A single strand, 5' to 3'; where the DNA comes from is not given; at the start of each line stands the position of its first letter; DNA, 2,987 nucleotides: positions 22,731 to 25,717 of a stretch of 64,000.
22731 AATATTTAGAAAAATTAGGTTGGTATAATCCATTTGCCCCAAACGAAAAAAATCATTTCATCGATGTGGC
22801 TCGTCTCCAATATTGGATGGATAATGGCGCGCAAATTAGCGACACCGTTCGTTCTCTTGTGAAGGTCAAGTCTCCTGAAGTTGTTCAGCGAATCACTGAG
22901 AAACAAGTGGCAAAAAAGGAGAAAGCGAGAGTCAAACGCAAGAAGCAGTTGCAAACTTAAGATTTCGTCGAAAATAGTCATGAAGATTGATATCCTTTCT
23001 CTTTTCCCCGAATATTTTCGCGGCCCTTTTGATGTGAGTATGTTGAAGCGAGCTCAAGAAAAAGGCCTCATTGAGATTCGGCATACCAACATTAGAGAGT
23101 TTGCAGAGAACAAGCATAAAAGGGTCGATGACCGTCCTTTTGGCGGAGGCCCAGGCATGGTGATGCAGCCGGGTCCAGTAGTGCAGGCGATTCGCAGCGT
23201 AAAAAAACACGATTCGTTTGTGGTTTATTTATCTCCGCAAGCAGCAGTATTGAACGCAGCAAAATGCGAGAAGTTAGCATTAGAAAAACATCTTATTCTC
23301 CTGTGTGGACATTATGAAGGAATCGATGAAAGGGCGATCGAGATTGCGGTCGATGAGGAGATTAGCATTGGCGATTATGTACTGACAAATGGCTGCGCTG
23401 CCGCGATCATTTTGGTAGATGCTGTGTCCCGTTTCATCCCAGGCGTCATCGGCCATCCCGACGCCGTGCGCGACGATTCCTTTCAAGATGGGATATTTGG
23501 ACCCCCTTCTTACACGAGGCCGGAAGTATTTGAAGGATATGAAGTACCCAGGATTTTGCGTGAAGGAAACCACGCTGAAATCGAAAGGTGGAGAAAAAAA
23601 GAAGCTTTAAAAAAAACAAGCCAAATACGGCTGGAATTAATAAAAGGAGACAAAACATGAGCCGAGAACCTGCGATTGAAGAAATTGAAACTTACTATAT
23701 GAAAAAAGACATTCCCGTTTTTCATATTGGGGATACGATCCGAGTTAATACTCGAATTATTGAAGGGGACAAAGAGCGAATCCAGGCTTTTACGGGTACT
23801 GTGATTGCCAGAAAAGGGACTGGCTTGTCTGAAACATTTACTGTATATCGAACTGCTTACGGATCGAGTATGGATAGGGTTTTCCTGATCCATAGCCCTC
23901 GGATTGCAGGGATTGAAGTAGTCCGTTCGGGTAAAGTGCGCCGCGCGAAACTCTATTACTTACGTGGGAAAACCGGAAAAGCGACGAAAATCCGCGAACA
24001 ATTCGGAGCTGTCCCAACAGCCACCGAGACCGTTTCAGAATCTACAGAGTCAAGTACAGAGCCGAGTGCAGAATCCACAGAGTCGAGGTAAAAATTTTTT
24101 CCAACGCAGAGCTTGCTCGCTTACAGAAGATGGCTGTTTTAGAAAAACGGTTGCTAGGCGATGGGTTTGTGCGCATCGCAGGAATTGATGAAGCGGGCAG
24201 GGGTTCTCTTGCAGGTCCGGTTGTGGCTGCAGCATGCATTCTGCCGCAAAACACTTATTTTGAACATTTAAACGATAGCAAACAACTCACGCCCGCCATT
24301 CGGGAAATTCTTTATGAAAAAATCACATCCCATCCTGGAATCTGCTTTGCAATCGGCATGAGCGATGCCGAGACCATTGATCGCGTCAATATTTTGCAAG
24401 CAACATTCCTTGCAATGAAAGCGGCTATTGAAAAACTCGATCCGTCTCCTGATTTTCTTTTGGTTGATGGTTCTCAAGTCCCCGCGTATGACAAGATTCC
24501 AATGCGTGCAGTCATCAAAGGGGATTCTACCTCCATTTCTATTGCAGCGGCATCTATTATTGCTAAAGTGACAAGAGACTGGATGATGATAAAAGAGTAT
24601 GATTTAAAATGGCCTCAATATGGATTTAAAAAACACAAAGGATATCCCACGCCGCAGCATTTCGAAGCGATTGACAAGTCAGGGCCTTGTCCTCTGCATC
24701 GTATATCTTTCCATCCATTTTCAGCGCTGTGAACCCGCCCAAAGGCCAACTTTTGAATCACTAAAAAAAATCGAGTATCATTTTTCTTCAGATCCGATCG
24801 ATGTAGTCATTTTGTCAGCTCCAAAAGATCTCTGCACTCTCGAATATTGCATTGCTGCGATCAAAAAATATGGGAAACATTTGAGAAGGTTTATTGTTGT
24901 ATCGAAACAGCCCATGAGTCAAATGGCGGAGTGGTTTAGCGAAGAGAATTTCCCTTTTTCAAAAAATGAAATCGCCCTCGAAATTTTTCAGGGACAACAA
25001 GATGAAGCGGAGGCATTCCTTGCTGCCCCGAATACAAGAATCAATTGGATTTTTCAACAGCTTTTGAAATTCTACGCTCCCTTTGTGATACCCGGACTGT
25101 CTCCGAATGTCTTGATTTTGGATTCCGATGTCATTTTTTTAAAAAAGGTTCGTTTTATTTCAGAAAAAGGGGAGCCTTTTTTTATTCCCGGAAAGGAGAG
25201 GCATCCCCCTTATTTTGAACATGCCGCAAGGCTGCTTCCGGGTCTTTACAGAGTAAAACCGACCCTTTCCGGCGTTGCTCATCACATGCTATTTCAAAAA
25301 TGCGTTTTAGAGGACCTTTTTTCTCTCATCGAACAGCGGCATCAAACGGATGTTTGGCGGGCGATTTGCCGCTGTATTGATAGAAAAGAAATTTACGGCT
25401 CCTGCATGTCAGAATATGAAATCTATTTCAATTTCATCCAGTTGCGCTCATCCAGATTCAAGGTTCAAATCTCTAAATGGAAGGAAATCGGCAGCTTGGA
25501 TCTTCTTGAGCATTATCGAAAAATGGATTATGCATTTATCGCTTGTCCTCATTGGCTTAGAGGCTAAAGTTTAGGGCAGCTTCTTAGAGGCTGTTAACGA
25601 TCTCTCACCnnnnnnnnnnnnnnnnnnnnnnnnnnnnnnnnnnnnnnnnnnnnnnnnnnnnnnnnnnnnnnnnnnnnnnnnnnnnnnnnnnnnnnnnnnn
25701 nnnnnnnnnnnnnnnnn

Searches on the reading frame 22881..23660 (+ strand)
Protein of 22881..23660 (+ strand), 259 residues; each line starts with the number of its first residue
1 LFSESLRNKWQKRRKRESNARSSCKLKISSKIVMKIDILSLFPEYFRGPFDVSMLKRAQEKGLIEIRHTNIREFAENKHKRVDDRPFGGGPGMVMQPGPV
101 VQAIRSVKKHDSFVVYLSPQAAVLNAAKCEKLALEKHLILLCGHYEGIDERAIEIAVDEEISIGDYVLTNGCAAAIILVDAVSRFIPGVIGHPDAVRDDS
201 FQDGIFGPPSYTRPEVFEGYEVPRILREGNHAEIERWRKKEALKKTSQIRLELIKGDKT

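Call 41: search_protein_families(library=pfam, proteins=[window:22881-23660:+], max_evalue=0.001)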
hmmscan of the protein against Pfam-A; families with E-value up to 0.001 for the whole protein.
window:22881-23660:+ (259 aa): 1 family
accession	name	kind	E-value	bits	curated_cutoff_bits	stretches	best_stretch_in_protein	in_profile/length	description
PF01746.26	tRNA_m1G_MT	-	3e-57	194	27.3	1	56-250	2-194/195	tRNA (Guanine-1)-methyltransferase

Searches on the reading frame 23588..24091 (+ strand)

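Call 41: search_protein_families(library=pfam, proteins=[window:23588-24091:+], max_evalue=0.001)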
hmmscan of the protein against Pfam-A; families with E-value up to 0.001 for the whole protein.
window:23588-24091:+ (167 aa): 1 family
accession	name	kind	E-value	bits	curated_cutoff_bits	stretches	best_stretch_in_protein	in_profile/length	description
PF01245.26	Ribosomal_L19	-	4.2e-44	149.5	22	1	30-137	3-110/111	Ribosomal protein L19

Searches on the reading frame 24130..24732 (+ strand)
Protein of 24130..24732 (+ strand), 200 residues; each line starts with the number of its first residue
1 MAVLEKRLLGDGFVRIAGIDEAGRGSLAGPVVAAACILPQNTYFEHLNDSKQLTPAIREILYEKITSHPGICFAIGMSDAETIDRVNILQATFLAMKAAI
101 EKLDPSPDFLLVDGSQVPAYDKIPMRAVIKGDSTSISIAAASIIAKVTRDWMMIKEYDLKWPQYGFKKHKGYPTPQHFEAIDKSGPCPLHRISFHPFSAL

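Call 41: search_protein_families(library=pfam, proteins=[window:24130-24732:+], max_evalue=0.001)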
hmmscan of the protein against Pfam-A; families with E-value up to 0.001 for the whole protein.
window:24130-24732:+ (200 aa): 1 family
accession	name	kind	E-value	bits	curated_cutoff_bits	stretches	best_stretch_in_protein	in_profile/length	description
PF01351.25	RNase_HII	-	1.3e-40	139.8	25.8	1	17-195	1-197/199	Ribonuclease HII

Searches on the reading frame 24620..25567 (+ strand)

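Call 41: search_protein_families(library=pfam, proteins=[window:24620-25567:+], max_evalue=0.001)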
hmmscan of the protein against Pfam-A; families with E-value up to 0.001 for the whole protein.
window:24620-25567:+ (315 aa): 1 family
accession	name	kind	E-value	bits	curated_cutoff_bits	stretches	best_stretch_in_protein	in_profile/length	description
PF20102.4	DUF6492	-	2.8e-08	33.7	22.9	1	140-278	85-216/291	Family of unknown function (DUF6492)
